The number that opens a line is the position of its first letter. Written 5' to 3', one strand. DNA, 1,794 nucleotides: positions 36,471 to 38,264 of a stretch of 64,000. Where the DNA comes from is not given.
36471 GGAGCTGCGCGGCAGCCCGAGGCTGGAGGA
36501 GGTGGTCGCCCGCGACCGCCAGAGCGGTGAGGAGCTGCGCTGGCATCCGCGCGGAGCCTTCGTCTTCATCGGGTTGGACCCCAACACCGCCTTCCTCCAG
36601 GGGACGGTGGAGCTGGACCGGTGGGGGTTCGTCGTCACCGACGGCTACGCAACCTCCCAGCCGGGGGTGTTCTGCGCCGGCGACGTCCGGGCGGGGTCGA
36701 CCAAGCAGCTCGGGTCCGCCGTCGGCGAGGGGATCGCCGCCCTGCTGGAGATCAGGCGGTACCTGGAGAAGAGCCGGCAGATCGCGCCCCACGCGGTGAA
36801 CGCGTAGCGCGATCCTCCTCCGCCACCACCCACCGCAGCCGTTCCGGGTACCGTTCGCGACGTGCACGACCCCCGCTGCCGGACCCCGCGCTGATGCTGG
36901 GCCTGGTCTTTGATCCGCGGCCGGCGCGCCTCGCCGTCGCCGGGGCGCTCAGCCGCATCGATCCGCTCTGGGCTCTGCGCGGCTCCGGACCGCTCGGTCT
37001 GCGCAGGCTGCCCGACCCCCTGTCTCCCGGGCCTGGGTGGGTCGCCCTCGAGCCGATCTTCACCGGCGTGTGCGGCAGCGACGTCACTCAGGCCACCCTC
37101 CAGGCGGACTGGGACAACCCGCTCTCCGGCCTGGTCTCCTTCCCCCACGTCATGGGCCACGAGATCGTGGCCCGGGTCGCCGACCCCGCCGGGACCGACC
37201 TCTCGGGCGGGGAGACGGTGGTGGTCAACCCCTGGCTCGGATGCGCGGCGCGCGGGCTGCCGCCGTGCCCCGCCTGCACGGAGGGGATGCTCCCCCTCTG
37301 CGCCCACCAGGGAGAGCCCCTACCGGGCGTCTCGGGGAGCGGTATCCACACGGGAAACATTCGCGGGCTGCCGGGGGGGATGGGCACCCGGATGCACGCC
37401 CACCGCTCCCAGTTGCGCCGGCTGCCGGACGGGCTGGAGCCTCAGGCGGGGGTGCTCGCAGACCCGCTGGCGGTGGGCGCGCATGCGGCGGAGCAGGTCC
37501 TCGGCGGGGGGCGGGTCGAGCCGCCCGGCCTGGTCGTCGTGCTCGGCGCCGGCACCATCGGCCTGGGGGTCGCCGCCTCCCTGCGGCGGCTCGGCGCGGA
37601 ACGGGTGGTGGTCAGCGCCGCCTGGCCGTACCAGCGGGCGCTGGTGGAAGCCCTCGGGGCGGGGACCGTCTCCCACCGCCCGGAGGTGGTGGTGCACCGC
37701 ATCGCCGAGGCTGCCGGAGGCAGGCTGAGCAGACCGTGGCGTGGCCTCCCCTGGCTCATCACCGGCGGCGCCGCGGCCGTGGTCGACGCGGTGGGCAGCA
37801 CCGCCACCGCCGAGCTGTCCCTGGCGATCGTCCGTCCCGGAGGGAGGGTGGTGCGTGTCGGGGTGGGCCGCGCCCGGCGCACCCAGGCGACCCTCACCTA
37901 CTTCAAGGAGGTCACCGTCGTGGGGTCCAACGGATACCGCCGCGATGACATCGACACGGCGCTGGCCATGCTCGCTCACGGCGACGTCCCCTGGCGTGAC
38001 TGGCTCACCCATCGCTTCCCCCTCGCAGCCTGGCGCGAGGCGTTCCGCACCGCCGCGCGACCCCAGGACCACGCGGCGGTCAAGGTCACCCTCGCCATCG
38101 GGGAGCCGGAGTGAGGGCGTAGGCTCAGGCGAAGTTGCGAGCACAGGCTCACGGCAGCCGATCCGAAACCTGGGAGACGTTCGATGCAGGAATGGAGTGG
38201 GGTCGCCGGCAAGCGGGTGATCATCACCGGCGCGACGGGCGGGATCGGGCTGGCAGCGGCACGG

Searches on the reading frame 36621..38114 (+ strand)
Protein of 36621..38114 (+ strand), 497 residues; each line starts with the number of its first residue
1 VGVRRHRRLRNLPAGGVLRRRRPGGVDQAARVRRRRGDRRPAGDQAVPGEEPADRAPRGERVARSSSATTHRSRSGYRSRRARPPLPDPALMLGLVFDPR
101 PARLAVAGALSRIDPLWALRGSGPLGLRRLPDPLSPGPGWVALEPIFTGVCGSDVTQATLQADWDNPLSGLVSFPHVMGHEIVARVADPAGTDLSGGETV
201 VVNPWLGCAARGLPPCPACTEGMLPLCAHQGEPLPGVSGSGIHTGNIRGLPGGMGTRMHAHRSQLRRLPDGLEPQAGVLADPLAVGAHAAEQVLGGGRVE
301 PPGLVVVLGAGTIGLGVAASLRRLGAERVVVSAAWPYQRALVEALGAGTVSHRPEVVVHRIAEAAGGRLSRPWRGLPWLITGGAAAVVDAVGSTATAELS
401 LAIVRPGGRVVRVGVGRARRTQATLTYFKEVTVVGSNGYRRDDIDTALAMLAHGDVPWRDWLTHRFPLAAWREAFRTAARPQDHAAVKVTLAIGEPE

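Call 18: search_protein_families(library=pfam, proteins=[window:36621-38114:+], max_evalue=0.001)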
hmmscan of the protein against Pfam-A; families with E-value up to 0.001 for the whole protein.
window:36621-38114:+ (497 aa): 4 families
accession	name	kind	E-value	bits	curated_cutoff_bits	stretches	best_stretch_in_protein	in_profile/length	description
PF00107.32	ADH_zinc_N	-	1.4e-15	57.8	31.8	1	313-452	2-128/129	Zinc-binding dehydrogenase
PF08240.17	ADH_N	-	4.8e-11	43.3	23.5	1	137-270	1-104/104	Alcohol dehydrogenase GroES-like domain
PF16912.11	Glu_dehyd_C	-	4.8e-08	33.2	34.9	1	276-478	3-201/211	Glucose dehydrogenase C-terminus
PF13602.12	ADH_zinc_N_2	-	1.8e-05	26.1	27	1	383-477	23-122/134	Zinc-binding dehydrogenase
